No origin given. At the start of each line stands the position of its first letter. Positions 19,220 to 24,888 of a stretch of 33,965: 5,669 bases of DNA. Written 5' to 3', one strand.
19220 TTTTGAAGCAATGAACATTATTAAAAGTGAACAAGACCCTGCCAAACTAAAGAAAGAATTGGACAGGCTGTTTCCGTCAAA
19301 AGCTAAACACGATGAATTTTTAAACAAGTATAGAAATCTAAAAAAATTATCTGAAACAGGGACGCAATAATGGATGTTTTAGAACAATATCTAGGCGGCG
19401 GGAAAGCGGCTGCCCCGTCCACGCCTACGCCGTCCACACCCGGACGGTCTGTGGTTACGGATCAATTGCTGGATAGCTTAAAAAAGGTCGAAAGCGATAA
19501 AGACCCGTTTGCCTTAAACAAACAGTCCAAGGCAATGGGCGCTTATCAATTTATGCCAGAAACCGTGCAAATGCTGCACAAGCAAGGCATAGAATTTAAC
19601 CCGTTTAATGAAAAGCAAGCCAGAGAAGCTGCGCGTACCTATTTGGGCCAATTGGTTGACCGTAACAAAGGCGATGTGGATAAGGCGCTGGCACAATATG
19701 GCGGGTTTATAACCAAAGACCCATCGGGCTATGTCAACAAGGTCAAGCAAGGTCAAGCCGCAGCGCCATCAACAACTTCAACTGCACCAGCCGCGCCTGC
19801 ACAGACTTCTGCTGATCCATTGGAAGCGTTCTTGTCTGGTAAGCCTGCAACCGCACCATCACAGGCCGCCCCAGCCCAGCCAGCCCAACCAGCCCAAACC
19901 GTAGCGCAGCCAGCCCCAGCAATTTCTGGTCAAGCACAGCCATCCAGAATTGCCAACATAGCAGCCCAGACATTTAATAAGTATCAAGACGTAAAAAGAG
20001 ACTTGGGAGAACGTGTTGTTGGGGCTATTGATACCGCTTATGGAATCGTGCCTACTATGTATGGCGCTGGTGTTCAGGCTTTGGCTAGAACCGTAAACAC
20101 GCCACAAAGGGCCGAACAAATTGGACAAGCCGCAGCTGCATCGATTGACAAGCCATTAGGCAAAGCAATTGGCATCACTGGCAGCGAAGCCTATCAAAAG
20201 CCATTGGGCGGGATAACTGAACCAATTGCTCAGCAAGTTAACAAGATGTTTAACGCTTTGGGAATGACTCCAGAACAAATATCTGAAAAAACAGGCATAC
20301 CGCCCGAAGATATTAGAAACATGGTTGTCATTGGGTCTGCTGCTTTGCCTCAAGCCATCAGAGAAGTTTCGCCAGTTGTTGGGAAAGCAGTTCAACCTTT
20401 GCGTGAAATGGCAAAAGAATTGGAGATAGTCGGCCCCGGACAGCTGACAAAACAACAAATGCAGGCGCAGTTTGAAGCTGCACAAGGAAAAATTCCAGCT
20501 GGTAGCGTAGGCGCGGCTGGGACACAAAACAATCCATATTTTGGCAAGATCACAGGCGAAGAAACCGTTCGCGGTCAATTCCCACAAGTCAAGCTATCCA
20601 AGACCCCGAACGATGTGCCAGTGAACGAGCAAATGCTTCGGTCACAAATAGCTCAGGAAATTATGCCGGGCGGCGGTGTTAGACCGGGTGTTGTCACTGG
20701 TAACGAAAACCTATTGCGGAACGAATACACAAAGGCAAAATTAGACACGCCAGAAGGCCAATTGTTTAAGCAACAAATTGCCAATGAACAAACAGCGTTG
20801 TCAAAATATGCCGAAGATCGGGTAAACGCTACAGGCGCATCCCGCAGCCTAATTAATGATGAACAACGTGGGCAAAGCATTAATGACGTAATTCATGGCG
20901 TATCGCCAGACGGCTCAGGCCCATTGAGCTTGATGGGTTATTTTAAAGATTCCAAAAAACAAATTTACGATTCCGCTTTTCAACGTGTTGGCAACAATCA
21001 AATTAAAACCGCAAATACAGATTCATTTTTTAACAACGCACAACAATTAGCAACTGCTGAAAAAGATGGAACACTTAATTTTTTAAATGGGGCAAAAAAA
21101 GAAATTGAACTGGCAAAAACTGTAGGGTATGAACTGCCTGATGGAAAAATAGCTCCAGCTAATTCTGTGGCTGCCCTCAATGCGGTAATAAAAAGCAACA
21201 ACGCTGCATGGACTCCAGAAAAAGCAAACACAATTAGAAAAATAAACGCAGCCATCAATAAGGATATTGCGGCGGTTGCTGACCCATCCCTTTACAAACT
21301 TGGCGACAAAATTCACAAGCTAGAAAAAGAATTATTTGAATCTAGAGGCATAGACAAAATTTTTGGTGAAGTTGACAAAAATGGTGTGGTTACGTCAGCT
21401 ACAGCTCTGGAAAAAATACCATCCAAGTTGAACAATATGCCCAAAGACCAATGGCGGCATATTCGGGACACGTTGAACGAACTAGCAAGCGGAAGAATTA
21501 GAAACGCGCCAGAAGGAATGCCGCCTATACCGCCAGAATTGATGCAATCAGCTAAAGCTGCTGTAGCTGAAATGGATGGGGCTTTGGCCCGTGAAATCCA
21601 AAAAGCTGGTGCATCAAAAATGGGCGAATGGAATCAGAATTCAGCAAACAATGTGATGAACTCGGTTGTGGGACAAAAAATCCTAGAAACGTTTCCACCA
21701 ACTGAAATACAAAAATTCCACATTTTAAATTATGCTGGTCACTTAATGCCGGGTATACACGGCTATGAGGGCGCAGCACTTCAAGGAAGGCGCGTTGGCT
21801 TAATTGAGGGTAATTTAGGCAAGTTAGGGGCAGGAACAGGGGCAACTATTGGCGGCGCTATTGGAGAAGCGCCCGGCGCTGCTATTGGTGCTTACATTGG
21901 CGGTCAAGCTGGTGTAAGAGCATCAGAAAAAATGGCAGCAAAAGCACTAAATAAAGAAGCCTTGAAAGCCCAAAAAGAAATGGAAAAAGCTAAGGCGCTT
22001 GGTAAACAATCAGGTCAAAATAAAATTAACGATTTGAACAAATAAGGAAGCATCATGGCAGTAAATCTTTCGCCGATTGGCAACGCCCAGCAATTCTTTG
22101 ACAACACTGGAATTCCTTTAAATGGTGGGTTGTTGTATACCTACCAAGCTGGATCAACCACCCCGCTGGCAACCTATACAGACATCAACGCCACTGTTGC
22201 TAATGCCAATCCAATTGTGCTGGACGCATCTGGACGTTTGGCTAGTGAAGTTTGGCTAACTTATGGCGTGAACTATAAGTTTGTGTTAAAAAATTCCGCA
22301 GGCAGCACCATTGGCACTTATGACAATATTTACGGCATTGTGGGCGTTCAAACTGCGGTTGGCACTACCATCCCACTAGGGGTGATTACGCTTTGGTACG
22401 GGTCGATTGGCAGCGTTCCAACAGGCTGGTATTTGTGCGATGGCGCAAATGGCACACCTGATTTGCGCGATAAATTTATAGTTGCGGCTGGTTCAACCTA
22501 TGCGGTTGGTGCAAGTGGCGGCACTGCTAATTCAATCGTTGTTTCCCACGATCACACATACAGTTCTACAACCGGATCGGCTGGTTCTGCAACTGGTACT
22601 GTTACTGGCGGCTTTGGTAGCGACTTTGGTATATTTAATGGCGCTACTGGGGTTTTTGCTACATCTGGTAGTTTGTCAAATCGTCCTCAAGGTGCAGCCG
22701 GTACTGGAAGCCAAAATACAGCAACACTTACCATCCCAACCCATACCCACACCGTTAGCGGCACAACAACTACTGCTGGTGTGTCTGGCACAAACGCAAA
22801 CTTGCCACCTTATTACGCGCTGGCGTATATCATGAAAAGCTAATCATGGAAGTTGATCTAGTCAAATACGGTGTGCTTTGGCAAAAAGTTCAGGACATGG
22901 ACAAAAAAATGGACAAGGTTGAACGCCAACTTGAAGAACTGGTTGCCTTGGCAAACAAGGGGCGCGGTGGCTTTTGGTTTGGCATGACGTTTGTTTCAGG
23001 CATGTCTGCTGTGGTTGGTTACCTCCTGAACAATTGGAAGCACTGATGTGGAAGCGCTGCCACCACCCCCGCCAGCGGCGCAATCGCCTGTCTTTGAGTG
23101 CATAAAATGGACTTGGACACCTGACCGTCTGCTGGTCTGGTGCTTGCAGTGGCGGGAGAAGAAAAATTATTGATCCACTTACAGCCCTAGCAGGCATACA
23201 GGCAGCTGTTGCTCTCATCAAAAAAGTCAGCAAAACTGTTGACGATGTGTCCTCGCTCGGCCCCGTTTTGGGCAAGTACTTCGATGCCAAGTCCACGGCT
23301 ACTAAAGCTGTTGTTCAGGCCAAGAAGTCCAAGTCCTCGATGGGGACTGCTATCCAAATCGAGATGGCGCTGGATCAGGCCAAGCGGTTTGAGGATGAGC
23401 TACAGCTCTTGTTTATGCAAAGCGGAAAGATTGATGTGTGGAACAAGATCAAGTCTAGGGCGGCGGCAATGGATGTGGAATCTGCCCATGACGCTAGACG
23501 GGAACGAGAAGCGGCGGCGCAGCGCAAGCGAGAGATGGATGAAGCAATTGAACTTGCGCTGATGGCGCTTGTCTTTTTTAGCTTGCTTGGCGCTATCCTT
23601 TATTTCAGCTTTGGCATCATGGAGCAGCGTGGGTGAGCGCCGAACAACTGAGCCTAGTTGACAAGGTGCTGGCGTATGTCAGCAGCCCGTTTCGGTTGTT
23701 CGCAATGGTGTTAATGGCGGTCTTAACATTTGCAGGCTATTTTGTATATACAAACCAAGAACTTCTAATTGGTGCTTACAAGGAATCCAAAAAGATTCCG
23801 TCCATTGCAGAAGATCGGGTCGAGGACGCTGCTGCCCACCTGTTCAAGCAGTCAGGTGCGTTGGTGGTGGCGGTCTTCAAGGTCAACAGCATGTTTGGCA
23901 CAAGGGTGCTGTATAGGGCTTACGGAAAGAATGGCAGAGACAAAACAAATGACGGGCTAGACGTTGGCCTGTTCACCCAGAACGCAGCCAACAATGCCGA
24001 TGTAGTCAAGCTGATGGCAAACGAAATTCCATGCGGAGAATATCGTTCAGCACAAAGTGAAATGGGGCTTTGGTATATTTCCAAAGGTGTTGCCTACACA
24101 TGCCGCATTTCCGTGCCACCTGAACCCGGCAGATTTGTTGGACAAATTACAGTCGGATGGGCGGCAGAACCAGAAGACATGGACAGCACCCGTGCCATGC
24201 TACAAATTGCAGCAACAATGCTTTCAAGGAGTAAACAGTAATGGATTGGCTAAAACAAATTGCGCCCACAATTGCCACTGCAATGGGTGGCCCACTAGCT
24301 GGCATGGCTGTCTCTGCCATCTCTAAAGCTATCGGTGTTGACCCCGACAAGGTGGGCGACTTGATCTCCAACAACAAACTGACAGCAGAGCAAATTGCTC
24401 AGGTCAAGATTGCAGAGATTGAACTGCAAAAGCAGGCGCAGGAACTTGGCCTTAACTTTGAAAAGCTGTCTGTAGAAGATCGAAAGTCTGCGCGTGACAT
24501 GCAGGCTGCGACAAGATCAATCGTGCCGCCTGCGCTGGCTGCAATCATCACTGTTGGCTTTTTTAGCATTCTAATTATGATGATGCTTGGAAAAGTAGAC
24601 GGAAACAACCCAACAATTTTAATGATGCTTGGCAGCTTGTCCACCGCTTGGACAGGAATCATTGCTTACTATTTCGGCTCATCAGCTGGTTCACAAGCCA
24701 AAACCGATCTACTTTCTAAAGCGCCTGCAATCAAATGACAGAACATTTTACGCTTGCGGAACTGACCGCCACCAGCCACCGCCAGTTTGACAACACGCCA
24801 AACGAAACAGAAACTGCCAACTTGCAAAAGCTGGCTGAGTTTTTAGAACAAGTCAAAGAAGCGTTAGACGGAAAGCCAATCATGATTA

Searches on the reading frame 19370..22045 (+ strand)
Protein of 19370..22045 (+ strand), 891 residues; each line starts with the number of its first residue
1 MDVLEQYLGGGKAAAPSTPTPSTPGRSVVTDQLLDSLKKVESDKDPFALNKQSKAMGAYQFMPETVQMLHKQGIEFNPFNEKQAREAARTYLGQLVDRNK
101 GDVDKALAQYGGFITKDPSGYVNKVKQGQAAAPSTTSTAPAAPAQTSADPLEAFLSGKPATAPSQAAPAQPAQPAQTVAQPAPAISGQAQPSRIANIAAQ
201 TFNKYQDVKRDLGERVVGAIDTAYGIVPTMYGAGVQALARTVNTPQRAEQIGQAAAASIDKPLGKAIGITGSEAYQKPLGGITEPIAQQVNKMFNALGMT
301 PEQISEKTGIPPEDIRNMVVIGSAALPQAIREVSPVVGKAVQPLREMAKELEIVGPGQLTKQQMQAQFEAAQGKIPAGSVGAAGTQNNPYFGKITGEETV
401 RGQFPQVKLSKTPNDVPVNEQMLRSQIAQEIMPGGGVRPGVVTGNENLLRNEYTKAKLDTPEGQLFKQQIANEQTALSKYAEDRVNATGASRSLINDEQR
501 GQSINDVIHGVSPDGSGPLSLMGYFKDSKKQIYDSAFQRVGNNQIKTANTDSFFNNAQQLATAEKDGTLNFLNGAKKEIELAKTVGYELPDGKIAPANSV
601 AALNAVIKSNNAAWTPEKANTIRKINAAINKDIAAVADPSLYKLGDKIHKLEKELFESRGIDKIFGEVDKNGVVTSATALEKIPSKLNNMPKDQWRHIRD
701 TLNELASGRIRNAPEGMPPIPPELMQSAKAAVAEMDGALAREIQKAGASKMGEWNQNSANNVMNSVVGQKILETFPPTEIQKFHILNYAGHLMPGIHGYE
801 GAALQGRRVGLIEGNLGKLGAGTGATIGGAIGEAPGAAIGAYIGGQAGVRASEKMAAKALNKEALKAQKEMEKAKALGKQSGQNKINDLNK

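Call 71: search_protein_families(library=pfam, proteins=[window:19370-22045:+], max_evalue=0.01)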
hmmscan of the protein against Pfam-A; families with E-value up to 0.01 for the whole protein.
window:19370-22045:+ (891 aa): 3 families
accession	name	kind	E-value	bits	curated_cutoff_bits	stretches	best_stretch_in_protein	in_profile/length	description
PF01464.25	SLT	-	5.4e-06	26.4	21.3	1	30-110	13-94/117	Transglycosylase SLT domain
PF07498.18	Rho_N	-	0.0028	18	24.9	1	341-364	7-30/43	Rho termination factor, N-terminal domain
PF13488.11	Gly-zipper_Omp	-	0.0093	16.3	25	1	819-858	5-45/46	Glycine zipper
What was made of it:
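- The gene is far from the ejection-protein genes (the 891-aa SLT protein is at 19370-22045, call 71).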

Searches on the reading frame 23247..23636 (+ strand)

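Call 70: search_protein_families(library=phrogs, proteins=[window:23247-23636:+], max_evalue=0.001)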
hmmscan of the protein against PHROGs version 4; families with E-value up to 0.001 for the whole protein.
window:23247-23636:+ (129 aa): 1 family
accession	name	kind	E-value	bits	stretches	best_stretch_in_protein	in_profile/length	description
phrog_32327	-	unknown function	3.4e-05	24.8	1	14-122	39-145/152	-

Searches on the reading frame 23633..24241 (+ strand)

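Call 70: search_protein_families(library=phrogs, proteins=[window:23633-24241:+], max_evalue=0.001)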
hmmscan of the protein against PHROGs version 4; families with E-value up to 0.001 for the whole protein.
window:23633-24241:+ (202 aa): 1 family
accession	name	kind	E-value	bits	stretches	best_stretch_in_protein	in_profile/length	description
phrog_31287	-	unknown function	4.7e-23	82.9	1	4-191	13-201/211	-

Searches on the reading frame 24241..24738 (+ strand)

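Call 70: search_protein_families(library=phrogs, proteins=[window:24241-24738:+], max_evalue=0.001)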
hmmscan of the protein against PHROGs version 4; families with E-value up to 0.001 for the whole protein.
window:24241-24738:+ (165 aa): 2 families
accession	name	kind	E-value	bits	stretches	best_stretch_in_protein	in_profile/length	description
phrog_1544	-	unknown function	2.9e-16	60.7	1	5-161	11-195/200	-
phrog_9990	-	unknown function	3.6e-05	24.6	1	107-157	18-69/72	-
